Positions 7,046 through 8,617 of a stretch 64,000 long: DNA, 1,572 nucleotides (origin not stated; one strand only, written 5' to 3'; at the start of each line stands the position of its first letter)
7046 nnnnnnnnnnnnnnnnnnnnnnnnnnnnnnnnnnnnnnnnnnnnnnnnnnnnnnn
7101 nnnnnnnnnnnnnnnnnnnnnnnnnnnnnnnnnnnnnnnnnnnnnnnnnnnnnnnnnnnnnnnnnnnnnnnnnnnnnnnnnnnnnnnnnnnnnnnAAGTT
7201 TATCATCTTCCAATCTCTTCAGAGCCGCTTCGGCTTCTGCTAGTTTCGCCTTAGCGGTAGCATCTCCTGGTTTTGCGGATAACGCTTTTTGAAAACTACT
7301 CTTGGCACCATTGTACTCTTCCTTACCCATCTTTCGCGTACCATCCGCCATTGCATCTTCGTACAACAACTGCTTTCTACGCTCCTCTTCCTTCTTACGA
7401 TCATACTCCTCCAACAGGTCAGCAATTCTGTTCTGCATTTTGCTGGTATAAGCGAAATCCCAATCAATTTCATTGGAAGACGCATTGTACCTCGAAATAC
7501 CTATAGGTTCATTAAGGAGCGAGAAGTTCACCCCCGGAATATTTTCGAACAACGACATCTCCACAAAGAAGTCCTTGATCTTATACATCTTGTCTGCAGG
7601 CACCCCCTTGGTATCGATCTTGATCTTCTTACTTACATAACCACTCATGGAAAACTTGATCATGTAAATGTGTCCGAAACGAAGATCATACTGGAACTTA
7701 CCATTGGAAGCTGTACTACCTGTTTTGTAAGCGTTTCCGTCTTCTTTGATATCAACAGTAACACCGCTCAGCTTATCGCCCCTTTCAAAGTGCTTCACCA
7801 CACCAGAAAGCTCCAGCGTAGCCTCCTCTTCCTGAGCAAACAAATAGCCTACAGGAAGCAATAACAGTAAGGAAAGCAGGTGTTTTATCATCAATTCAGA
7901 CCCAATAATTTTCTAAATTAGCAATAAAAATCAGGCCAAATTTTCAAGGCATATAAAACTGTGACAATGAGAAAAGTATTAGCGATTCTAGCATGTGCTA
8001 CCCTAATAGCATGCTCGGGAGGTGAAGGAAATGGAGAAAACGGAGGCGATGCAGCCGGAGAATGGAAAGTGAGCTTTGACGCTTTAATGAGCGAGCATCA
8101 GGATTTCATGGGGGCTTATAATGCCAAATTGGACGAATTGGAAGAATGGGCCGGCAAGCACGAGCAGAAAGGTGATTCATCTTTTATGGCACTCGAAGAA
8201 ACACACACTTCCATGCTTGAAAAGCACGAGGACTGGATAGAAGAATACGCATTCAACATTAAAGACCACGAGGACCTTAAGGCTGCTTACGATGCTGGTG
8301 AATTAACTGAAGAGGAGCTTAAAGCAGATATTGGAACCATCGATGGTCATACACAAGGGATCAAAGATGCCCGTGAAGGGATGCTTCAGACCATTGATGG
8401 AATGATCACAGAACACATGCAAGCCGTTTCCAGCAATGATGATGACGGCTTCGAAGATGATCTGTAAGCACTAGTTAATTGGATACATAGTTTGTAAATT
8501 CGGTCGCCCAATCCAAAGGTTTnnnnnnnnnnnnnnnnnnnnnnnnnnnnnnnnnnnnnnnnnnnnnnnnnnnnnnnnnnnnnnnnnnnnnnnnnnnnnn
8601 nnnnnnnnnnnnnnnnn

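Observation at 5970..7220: About 55 tandem E/K/A octads form a predicted single-alpha-helix spacer of about 430 residues in a CarbopepD_reg/TPR protein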

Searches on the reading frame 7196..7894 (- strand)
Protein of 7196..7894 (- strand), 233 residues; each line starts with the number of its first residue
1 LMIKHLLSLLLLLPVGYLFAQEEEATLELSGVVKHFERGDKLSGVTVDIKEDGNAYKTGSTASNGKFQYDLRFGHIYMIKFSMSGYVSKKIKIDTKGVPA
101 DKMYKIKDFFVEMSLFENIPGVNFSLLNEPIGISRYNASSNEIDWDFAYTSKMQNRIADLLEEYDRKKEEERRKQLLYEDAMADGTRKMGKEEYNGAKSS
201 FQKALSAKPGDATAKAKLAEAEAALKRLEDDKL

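Call 9: find_homologous_proteins(query=window:7199-7894:-)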
Query seq(232 aa): 1155 candidates shared short words with the query, none scored E <= 0.001.
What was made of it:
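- Tried and rejected: A word-indexed protein search with the N-terminal 232 aa found nothing (call 9).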

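Call 16: search_protein_representatives(protein=window:7196-7894:-)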
Query: 233 residues. Proteins with E-value up to 0.001 (for the whole library): 2252; up to 1e-10: 987; up to 1e-30: 111. The best 150 are listed.
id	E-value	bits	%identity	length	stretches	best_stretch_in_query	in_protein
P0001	7.0e-105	366.1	36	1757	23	6-219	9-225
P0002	2.3e-74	266.4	35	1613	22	12-228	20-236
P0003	5.8e-71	255.3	31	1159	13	5-228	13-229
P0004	1.3e-63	231.3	26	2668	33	52-224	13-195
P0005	6.2e-63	229.0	32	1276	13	18-229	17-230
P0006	7.5e-55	202.6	33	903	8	5-225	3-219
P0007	1.3e-54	201.8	29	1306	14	5-224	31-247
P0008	3.3e-53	197.3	30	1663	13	22-223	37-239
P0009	3.2e-52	194.0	36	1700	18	6-225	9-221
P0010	3.7e-49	184.0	32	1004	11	19-227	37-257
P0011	4.1e-49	183.9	28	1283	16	37-227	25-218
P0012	4.6e-48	180.5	32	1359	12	7-224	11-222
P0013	2.0e-47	178.4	31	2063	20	6-232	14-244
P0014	2.7e-47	177.9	30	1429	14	7-224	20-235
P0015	3.6e-47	177.5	31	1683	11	8-222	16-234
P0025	1.4e-41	159.2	33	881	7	17-226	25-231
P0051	9.1e-37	143.5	33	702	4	3-231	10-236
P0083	7.7e-33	130.7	34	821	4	28-222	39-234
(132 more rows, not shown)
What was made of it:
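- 7211..7366 (-): TPR-like unit 1 (aa 177-228). Its last helix runs straight into the array. This stretch matches many times in relatives (call 16).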

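Call 18: search_protein_families(library=pfam, proteins=[P0001, P0003, P0006, P0025, P0051, P0083], max_evalue=0.01)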
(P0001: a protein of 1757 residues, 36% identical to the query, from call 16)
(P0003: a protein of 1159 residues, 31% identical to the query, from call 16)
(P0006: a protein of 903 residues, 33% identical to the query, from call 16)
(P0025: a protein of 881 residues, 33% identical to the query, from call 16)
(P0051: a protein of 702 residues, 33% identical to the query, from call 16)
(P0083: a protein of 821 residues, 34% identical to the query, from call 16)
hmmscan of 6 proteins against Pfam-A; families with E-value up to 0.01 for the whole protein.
P0001 (1757 aa): 6 families
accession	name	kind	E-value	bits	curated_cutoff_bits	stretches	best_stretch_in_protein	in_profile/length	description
PF07719.23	TPR_2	-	8.8e-24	82.1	27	0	1448-1474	7-33/34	Tetratricopeptide repeat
PF13181.12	TPR_8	-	8.1e-20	69.7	25.7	0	258-276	15-33/34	Tetratricopeptide repeat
PF00515.34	TPR_1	-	1.9e-16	59.5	27.8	0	259-276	16-33/34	Tetratricopeptide repeat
PF17210.9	SdrD_B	-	0.00022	21.8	29.7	1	49-92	24-68/112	SdrD B-like domain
PF21391.3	tyr_de_CO2_C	-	0.00065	20.1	27.2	0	1243-1300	44-103/141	Tyrosine decarboxylase, C-terminal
PF13620.12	CarboxypepD_reg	-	0.0016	19.2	32.3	1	49-94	14-60/82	Carboxypeptidase regulatory-like domain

P0003 (1159 aa): 11 families
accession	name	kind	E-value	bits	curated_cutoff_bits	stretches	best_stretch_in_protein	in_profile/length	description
PF07719.23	TPR_2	-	2.2e-45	149.5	27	3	185-212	7-34/34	Tetratricopeptide repeat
PF13181.12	TPR_8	-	1.1e-33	112.9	25.7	1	1006-1034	5-33/34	Tetratricopeptide repeat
PF00515.34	TPR_1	-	1.2e-31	107.6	27.8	2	1006-1034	5-33/34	Tetratricopeptide repeat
PF13414.12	TPR_11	-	4.8e-21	74.6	26.8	0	505-531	1-27/42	TPR repeat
PF13432.12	TPR_16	-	9.6e-15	55.2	32.7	1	184-216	2-34/65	Tetratricopeptide repeat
PF13428.12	TPR_14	-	2e-11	43.8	23.5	0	191-217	13-39/44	Tetratricopeptide repeat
PF14559.12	TPR_19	-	2.4e-09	37.8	25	0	190-215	2-27/68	Tetratricopeptide repeat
PF13424.12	TPR_12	-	2.3e-07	31.3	30.1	0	1007-1032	8-33/77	Tetratricopeptide repeat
PF13620.12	CarboxypepD_reg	-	1.2e-06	29.2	32.3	1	39-100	2-64/82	Carboxypeptidase regulatory-like domain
PF17210.9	SdrD_B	-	0.00014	22.5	29.7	1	43-93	16-68/112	SdrD B-like domain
PF07210.18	DUF1416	-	0.0065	16.8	23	0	27-102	10-85/97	Protein of unknown function (DUF1416)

P0006 (903 aa): 5 families
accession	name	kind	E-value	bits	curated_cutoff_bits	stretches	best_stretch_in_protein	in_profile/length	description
PF00515.34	TPR_1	-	2.3e-10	40.2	27.8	0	281-302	12-33/34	Tetratricopeptide repeat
PF13414.12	TPR_11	-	4.6e-09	36.2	26.8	0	281-304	5-28/42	TPR repeat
PF07719.23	TPR_2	-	1.1e-07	31.9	27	0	405-430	8-33/34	Tetratricopeptide repeat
PF10516.15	SHNi-TPR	-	0.00028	20.8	21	0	405-427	8-30/38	SHNi-TPR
PF13715.12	CarbopepD_reg_2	-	0.0021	18.5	32.2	0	26-93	1-66/88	CarboxypepD_reg-like domain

P0025 (881 aa): 4 families
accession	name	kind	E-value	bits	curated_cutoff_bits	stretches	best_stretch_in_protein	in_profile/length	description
PF13715.12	CarbopepD_reg_2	-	2.1e-05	24.9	32.2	1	35-100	1-65/88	CarboxypepD_reg-like domain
PF13620.12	CarboxypepD_reg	-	0.00035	21.3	32.3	1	35-97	2-67/82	Carboxypeptidase regulatory-like domain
PF13414.12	TPR_11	-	0.0016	18.5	26.8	0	774-798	2-26/42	TPR repeat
PF13181.12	TPR_8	-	0.009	16.5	25.7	0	689-708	14-33/34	Tetratricopeptide repeat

P0051 (702 aa): 6 families
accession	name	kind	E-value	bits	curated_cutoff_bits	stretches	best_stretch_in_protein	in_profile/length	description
PF13620.12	CarboxypepD_reg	-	8.3e-07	29.7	32.3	1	34-97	2-65/82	Carboxypeptidase regulatory-like domain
PF07719.23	TPR_2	-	2.2e-06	27.8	27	0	186-216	4-34/34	Tetratricopeptide repeat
PF13414.12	TPR_11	-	7.7e-06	25.9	26.8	0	317-342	1-26/42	TPR repeat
PF13715.12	CarbopepD_reg_2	-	6.7e-05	23.3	32.2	1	35-102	2-66/88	CarboxypepD_reg-like domain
PF05392.16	COX7B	-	0.00021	21.3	27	0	499-534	25-60/79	Cytochrome C oxidase chain VIIB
PF13176.12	TPR_7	-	0.0087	16.5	27.9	0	187-217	3-35/36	Tetratricopeptide repeat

P0083 (821 aa): 12 families
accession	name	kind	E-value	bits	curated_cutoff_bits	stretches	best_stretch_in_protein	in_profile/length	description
PF07719.23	TPR_2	-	1.1e-20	72.3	27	0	192-223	3-34/34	Tetratricopeptide repeat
PF00515.34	TPR_1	-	9.5e-15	54.1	27.8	0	509-532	9-32/34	Tetratricopeptide repeat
PF13428.12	TPR_14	-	2.2e-11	43.7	23.5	0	193-227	4-38/44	Tetratricopeptide repeat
PF13424.12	TPR_12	-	7.5e-10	39.3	30.1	0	327-342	59-74/77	Tetratricopeptide repeat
PF13181.12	TPR_8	-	1.2e-09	37.9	25.7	0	504-532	4-32/34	Tetratricopeptide repeat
PF14559.12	TPR_19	-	2.2e-09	37.9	25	0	512-544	2-32/68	Tetratricopeptide repeat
PF13414.12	TPR_11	-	4.9e-09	36.2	26.8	0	323-343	4-24/42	TPR repeat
PF13432.12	TPR_16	-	5.6e-08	33.5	32.7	0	381-402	3-24/65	Tetratricopeptide repeat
PF13620.12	CarboxypepD_reg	-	6.9e-08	33.2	32.3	1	42-103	4-65/82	Carboxypeptidase regulatory-like domain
PF13715.12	CarbopepD_reg_2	-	3.7e-06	27.3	32.2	1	41-108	2-66/88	CarboxypepD_reg-like domain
PF17210.9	SdrD_B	-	0.00029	21.4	29.7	1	48-96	20-68/112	SdrD B-like domain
PF13374.12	TPR_10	-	0.0066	16.9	27.5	0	380-403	7-30/42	Tetratricopeptide repeat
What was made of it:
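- On Carboxypeptidase regulatory-like domain (Pfam CarboxypepD_reg / CarbopepD_reg_2): Relatives score up to 33.2 bits (call 18).
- On Tetratricopeptide repeat (TPR) proteins: Relatives with many units pass the TPR_1, TPR_2 and TPR_8 cut-offs on the summed score (call 18).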

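Call 20: find_related_loci(query=window:7196-7891:-, collection=genome_contigs, flank=6000)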
Query window:7196-7891:- (232 aa) in genome_contigs; peptide patterns used: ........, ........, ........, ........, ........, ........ (x = any residue, [..] = any of these).
83 stretches matched a pattern, but none encodes a relative of the query by tblastn (E <= 1e-3).

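Call 26: find_encoding_contigs(protein=P0005, flank=6000, max_places=2)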
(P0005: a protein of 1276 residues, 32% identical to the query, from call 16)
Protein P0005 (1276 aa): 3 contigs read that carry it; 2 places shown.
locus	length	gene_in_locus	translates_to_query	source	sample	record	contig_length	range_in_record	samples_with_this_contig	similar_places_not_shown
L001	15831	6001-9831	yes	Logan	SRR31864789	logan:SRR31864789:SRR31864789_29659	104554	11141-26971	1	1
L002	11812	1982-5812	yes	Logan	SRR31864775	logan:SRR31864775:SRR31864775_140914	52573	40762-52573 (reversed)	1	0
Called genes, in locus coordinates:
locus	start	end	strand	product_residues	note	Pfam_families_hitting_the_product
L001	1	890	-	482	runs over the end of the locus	PF13472:Lipase_GDSL_2 (faint)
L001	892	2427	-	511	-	PF01464:SLT (faint), PF01476:LysM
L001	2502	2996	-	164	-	PF20420:DUF6702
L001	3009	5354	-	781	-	PF01433:Peptidase_M1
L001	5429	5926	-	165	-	-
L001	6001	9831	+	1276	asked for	PF00515:TPR_1 (faint), PF07719:TPR_2 (faint), PF10952:DUF2753 (faint), PF13414:TPR_11 (faint)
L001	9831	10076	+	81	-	-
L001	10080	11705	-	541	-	PF10102:DUF2341, PF13385:Laminin_G_3, PF18962:Por_Secre_tail (weak)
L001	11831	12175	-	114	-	PF01253:SUI1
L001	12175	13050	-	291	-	PF00781:DAGK_cat, PF19279:YegS_C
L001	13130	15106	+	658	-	PF00676:E1_dh, PF02779:Transket_pyr, PF02780:Transketolase_C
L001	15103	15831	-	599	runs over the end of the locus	PF04389:Peptidase_M28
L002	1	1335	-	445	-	?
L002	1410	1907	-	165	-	-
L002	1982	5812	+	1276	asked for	PF00515:TPR_1 (faint), PF07719:TPR_2 (faint), PF10952:DUF2753 (faint), PF13414:TPR_11 (faint)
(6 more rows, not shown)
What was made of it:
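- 5438..7894 (-): Gene for the 818-aa secreted repeat protein. list_orfs starts it at TTG 7894; ATG 7891 is the likely true start. Stop codon TGA at 5440..5438. Positional ortholog P0005 in the syntenic locus L001 (call 26).
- (5) P0005 lies in a fully syntenic locus (call 26).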

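Call 53: search_protein_families(library=ncbifam, proteins=[P0005, P0001, P0083], max_evalue=0.001)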
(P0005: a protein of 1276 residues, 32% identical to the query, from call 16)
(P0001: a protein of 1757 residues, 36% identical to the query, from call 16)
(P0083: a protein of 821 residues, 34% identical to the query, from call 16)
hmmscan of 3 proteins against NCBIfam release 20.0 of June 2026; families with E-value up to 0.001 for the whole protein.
P0005 (1276 aa): 1 family
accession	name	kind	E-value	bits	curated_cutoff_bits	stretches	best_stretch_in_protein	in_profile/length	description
NF040658.1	Myxo_OME_TraC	equivalog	6.1e-21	74.7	500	1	634-685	32-83/602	outer membrane exchange accessory lipoprotein TraC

P0001 (1757 aa): 1 family
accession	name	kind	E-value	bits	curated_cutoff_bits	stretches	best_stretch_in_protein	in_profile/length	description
NF040658.1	Myxo_OME_TraC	equivalog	6.6e-68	229.8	500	11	784-835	34-85/602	outer membrane exchange accessory lipoprotein TraC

P0083 (821 aa): 4 families
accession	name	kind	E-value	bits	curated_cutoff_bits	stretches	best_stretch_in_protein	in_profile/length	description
NF053607.1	CHU_0125_OmpA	equivalog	1.1e-07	30.8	620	1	49-116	436-504/639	CHU_0125 family OmpA-like outer membrane integrity protein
TIGR00990.1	3a0801s09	subfamily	2.6e-06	26.4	757.25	0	304-346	121-160/615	mitochondrial import receptor subunit TOM70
TIGR02552.1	LcrH_SycD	equivalog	5.1e-05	23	104.8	0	513-578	64-129/136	SycD/LcrH family type III secretion system chaperone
NF042912.1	Amuc_1098_fam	equivalog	0.00097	17.3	750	1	173-239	26-90/805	Amuc_1098 family type IV pilus outer membrane protein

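Call 59: find_related_loci(query=window:7196-7891:-, collection=metagenome_contigs, flank=5000)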
Query window:7196-7891:- (232 aa) in metagenome_contigs; peptide patterns used: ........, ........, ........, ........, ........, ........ (x = any residue, [..] = any of these).
110 stretches matched a pattern, but none encodes a relative of the query by tblastn (E <= 1e-3).
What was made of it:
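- Tried and rejected: Pattern scans for close relatives in GTDB genomes (call 20) and JGI metagenomes (call 59) found nothing.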

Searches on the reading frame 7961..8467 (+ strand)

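Call 21: search_protein_families(library=pfam, proteins=[window:7961-8467:+], max_evalue=0.01)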
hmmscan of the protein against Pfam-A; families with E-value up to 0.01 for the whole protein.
window:7961-8467:+ (168 aa): 1 family
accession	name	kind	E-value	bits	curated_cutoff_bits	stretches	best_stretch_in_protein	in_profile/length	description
PF09851.14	SHOCT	-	0.0044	17.2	27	1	104-119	4-19/28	Short C-terminal domain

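Call 53: search_protein_families(library=ncbifam, proteins=[window:7961-8467:+], max_evalue=0.001)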
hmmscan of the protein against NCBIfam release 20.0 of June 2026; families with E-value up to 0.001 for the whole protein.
window:7961-8467:+ (168 aa): 0 families
